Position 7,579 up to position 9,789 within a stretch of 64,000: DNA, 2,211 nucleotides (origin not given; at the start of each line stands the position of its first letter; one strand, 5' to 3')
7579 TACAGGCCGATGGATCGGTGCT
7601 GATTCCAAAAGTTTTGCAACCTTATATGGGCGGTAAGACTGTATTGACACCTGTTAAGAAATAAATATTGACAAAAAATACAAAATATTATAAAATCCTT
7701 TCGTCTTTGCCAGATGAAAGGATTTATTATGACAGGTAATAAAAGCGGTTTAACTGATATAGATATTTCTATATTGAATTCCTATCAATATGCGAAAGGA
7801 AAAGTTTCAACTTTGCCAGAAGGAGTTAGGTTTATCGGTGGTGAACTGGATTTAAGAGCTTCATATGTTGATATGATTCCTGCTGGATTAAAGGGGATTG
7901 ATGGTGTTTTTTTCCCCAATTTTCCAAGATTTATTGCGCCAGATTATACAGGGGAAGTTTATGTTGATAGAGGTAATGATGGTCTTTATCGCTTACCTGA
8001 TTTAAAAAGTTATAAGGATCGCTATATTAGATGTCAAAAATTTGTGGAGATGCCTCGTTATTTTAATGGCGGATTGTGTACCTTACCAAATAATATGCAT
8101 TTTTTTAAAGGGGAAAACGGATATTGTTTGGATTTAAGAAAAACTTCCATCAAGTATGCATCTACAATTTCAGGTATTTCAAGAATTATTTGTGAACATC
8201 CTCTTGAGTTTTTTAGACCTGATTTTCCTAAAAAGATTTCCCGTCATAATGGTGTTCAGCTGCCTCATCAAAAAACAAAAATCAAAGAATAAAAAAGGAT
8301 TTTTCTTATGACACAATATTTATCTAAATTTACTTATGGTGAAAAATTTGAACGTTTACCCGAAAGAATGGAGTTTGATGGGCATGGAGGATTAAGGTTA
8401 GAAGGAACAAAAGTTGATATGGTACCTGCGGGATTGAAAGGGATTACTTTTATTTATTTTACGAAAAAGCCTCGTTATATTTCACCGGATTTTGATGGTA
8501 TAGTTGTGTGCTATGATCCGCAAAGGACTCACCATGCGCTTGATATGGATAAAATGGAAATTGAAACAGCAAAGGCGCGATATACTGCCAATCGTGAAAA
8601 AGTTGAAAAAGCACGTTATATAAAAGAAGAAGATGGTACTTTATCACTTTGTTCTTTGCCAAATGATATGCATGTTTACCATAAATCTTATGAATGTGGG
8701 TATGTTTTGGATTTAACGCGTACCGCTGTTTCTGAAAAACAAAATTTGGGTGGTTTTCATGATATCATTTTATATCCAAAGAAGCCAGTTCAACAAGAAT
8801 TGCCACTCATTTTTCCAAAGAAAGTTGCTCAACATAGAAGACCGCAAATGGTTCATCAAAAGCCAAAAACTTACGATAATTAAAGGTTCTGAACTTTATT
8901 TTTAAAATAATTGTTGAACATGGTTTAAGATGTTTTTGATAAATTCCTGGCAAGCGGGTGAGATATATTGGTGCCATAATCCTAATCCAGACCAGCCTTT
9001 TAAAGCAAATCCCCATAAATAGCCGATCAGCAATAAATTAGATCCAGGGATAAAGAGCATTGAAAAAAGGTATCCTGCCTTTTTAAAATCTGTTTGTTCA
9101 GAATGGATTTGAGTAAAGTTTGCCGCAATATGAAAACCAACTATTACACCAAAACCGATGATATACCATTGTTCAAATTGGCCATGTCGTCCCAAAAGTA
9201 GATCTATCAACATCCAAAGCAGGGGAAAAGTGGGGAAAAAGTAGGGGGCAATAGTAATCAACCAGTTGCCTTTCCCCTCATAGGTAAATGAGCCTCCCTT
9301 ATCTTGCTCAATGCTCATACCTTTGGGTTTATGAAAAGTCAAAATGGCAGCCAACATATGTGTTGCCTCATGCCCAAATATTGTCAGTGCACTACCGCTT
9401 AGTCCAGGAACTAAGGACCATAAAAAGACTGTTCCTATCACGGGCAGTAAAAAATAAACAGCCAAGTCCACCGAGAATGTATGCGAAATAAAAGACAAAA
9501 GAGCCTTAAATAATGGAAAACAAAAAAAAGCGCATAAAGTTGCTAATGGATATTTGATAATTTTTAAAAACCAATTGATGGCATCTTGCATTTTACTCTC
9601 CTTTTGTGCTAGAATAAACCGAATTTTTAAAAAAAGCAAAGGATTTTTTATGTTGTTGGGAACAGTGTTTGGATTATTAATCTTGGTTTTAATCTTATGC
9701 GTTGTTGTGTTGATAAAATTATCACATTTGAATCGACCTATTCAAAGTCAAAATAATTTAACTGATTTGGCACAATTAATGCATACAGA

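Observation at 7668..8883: Tandem pair of paralogous unknown proteins behind a consensus promoter, with an RBS-pairing 5'UTR hairpin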

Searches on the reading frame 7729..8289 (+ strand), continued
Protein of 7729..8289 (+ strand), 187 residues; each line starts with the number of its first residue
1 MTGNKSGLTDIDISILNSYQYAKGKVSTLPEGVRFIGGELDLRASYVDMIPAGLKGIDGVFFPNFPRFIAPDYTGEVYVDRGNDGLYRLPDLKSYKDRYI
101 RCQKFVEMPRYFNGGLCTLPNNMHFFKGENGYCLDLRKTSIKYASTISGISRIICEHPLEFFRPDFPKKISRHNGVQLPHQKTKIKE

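Call 75: predict_structure(alignment_id=A6)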
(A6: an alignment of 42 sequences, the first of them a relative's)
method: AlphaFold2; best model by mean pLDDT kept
length: 191 residues; sequences in the alignment: 42
mean_pLDDT: 86.4   pTM: 0.77
mean pLDDT of the five models: 86.4, 85.9, 84.4, 84.2, 84.1
residues with pLDDT >= 90: 137; 70-90: 19; 50-70: 18; < 50: 17
segments of 3 or more residues with pLDDT < 50: 164-171, 175-179
pLDDT, mean of each block of 10 residues (from residue 1): 86 95 94 97 97 96 93 75 97 97 96 97 92 95 95 92 50 49 53 54
secondary structure, 60 per line:
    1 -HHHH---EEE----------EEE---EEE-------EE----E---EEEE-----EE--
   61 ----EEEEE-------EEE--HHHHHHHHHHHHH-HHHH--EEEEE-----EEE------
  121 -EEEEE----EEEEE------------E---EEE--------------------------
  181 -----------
elements in order: H2-5 E9-11 E22-24 E28-30 E48-51 E65-69 E77-79 H82-94 H96-99 E102-106 E112-114 E122-126 E131-135 E152-154

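Call 80: fold_search(model_id=the predicted structure, library=pdb)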
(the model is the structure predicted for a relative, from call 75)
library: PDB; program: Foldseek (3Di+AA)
matches with E <= 10: 75; with E <= 0.001: 0
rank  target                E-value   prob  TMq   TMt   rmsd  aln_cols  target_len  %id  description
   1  5mx0_A                1.6e+00  0.11  0.16  0.11   5.2        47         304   11  Crystal structure of human fibromodulin (released 2017-03-01)
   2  3kwc_A                2.0e+00  0.07  0.14  0.13  10.9        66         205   15  Oxidized, active structure of the beta-carboxysomal gamma-Carbonic Anhydrase, CcmM (released 2010-02-23)
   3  3kwc_B                2.7e+00  0.06  0.14  0.13   9.5        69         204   10  Oxidized, active structure of the beta-carboxysomal gamma-Carbonic Anhydrase, CcmM (released 2010-02-23)
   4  2eui_A                2.9e+00  0.06  0.17  0.20  23.9       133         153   10  Crystal structure of a probable acetyltransferase (released 2005-12-06)
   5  8wey_D                3.1e+00  0.04  0.11  0.16  11.3        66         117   11  PSI-LHCI of the red alga Cyanidium caldarium RK-1 (NIES-2137) (released 2024-02-14)
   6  5u0l_A                3.5e+00  0.01  0.12  0.06  14.3       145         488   12  X-ray crystal structure of fatty aldehyde dehydrogenase enzymes from Marinobacter aquaeolei VT8 complexed with a subst (released 2017-04-26)
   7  1kut_B                3.9e+00  0.04  0.12  0.11   7.9        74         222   14  Structural Genomics, Protein TM1243, (SAICAR synthetase) (released 2002-08-14)
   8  3u54_B                3.9e+00  0.04  0.08  0.07   8.5        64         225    9  Crystal structure (Type-1) of SAICAR synthetase from Pyrococcus horikoshii OT3 (released 2012-10-17)
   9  4o7z                  3.9e+00  0.04  0.08  0.07   8.6        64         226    9  SAICAR synthetase (Type-2) in complex with GMP (released 2014-12-31)
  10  8fa3_MODEL_1_A        4.2e+00  0.10  0.17  0.25   7.0        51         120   20  Structure of N-terminal of Schistosoma japonicum asparaginyl-tRNA synthetase (released 2023-09-06)
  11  3d0f_A                4.2e+00  0.07  0.15  0.25  10.9        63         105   19  Structure of the BIG_1156.2 domain of putative penicillin-binding protein MrcA from Nitrosomonas europaea ATCC 19718 (released 2008-07-01)
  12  2eui_E                4.2e+00  0.04  0.18  0.21  11.8       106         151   13  Crystal structure of a probable acetyltransferase (released 2005-12-06)
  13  6yyb                  4.2e+00  0.03  0.09  0.06  11.7        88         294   11  Crystal structure of SAICAR Synthetase (PurC) from Mycobacterium abscessus in complex with inhibitor (released 2021-05-12)
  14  4o82_B                4.4e+00  0.04  0.12  0.10   8.7        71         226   13  SAICAR synthetase (Type-1) in complex with ADP AND AMP in both chains (released 2014-12-31)
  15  3u55                  4.7e+00  0.06  0.10  0.09   8.5        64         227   12  Crystal structure (Type-2) of SAICAR synthetase from Pyrococcus horikoshii OT3 (released 2012-10-17)
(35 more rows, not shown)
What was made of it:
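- On Leucine-rich-repeat superfamily: In the Foldseek PDB searches, the best LRR is fibromodulin at E=1.6 and TM 0.16 (call 80).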

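Call 86: find_homologous_proteins(query=A9, max_evalue=0.001)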
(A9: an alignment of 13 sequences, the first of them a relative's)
Query A9 (13 sequences) (200 aa, profile of the alignment): 7 proteins with E <= 0.001 among 3628 candidates.
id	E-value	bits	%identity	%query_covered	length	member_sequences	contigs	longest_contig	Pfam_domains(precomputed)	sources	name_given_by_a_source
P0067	1.8e-72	261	100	100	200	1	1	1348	-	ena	-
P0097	1.3e-66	242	42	99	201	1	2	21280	-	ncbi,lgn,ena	-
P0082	1.3e-62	229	25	98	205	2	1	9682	-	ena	-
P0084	5.8e-54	201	29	87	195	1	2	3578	-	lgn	-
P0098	6.2e-47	178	31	86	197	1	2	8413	-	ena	-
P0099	4.1e-45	172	27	96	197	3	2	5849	-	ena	-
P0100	2.0e-43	166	28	86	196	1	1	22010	-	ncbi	-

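Call 87: find_encoding_contigs(protein=P0097, flank=8000, max_places=2)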
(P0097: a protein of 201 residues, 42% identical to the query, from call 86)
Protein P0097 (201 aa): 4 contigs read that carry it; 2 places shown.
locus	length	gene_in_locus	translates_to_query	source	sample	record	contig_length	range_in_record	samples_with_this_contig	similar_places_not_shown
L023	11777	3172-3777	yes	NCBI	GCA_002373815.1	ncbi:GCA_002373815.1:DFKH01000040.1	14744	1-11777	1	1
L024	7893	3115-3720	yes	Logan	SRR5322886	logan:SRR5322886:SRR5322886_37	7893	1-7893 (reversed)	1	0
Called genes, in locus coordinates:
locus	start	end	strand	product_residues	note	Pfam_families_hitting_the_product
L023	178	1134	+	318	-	PF05036:SPOR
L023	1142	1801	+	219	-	PF02163:Peptidase_M50 (weak)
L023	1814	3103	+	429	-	PF02403:Seryl_tRNA_N, PF00587:tRNA-synt_2b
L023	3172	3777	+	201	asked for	-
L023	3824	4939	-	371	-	PF02646:RmuC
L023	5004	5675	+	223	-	PF13398:Peptidase_M50B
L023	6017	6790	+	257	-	PF01738:DLH (weak), PF00561:Abhydrolase_1 (weak), PF00326:Peptidase_S9 (weak), PF12146:Hydrolase_4 (weak)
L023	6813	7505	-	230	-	PF00702:Hydrolase, PF13419:HAD_2, PF13242:Hydrolase_like (weak)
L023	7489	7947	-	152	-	PF00702:Hydrolase (weak)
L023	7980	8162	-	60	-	-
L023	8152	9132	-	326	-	PF00701:DHDPS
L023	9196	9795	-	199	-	PF01726:LexA_DNA_bind, PF00717:Peptidase_S24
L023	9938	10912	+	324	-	PF13580:SIS_2, PF22198:GKRP_SIS_2 (weak), PF22645:GKRP_SIS_N, PF20741:GKRP-like_C (faint)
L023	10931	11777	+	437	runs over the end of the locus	PF03702:AnmK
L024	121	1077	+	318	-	PF05036:SPOR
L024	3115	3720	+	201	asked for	-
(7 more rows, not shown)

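Call 88: find_encoding_contigs(protein=P0100, flank=8000, max_places=2)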
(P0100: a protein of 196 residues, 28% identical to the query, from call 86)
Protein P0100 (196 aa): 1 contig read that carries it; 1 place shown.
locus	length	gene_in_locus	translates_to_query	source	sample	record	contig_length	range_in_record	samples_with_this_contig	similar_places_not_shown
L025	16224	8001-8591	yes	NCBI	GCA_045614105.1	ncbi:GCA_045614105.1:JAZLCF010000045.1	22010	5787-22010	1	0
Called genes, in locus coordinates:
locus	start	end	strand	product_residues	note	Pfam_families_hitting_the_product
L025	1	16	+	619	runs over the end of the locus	PF13623:SurA_N_2, PF13624:SurA_N_3, PF00639:Rotamase (faint), PF13145:Rotamase_2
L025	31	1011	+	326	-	-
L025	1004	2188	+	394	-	PF07219:HemY_N (faint)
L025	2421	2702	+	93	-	-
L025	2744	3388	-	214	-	PF08713:DNA_alkylation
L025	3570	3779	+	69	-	-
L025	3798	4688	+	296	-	PF05036:SPOR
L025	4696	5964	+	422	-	-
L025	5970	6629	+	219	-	PF02163:Peptidase_M50 (weak)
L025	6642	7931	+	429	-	PF02403:Seryl_tRNA_N, PF00587:tRNA-synt_2b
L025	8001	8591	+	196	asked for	-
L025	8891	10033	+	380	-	-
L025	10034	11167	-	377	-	PF04966:OprB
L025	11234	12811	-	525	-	PF08019:EptA_B_N, PF00884:Sulfatase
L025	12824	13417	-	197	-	PF01148:CTP_transf_1 (weak)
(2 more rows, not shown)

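Call 101: find_related_loci(query=A2, collection=viral_contigs, flank=3000)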
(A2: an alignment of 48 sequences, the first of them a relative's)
Query A2 (187 aa) in viral_contigs; peptide patterns used: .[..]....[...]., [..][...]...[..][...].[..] (x = any residue, [..] = any of these).
37 stretches matched a pattern, but none encodes a relative of the query by tblastn (E <= 1e-3).

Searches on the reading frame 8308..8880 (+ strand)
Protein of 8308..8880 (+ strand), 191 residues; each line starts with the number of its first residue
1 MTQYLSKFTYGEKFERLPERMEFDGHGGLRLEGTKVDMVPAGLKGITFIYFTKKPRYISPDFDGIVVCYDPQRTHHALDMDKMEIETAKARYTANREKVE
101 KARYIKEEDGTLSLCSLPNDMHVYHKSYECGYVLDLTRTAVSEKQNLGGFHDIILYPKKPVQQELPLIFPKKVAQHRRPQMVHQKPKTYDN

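Call 4: search_protein_families(library=pfam, proteins=[window:8308-8880:+], max_evalue=10)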
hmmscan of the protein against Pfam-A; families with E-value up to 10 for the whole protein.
window:8308-8880:+ (191 aa): 0 families

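Call 7: search_protein_families(library=ncbifam, proteins=[window:8308-8880:+], max_evalue=10)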
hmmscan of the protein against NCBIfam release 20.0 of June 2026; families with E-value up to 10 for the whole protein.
window:8308-8880:+ (191 aa): 0 families

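Call 8: search_protein_families(library=phrogs, proteins=[window:8308-8880:+], max_evalue=10)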
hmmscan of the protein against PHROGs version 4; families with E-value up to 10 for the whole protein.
window:8308-8880:+ (191 aa): 2 families
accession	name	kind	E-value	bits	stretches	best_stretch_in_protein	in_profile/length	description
phrog_12008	-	unknown function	0.15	13.5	1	50-104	10-61/110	-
phrog_12367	-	lysis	0.17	12.5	1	47-132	9-96/252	endolysin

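Call 57: search_protein_families(library=padloc, proteins=[window:8308-8880:+], max_evalue=1)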
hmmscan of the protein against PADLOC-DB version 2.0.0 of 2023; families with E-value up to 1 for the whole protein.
window:8308-8880:+ (191 aa): 0 families
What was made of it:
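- Checked: No recognisable family was found: Pfam, NCBIfam, PHROGs and PADLOC give no hit, apart from two non-significant PHROG matches for B at E 0.15-0.17 (calls 4, 7, 8, 57).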

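Call 98: search_dna_similar(query=window:8308-8880:+, collection=plasmids, mode=protein, max_evalue=0.001, max_rows=10)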
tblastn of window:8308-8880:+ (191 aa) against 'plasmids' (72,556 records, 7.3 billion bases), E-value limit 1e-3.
No match.

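Call 99: search_dna_similar(query=window:8308-8880:+, collection=phages, mode=protein, max_evalue=0.001, max_rows=10)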
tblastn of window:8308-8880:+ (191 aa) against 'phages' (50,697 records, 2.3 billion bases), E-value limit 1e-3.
No match.
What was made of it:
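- On Anti-phage defence, phage or plasmid cargo: Plasmids, phages and IMG/VR give none (calls 98, 99, 101).
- There are no PADLOC or PHROG hits (calls 8, 57) and no relatives in plasmids, phages or IMG/VR (calls 98, 99, 101).
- Tried and rejected: Mobile or viral origin: no plasmid, phage or IMG/VR relatives (calls 98, 99, 101).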

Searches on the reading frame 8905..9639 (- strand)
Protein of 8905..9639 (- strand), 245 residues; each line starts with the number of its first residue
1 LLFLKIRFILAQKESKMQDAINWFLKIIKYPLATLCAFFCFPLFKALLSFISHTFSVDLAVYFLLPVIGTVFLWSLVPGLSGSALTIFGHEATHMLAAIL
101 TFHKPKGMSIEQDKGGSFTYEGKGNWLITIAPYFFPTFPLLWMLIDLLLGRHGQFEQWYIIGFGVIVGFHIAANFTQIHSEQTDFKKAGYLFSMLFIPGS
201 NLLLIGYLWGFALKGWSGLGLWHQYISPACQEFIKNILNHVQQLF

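Call 66: search_protein_families(library=pfam, proteins=[window:8905-9639:-], max_evalue=0.001)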
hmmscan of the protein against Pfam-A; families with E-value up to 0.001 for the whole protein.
window:8905-9639:- (245 aa): 1 family
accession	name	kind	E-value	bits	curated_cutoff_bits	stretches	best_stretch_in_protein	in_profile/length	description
PF13398.12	Peptidase_M50B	-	1.2e-07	32.1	26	1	74-167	12-106/201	Peptidase M50B-like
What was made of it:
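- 8902..9639 (-): Convergent Peptidase_M50B-like membrane protein gene (a neighbour, not part of the unit). Pfam PF13398, E=1.2e-7 (call 66).
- Checked: The flanks are serS (6372-7664) and a Peptidase_M50B-like gene on the minus strand (8902-9639; call 66).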
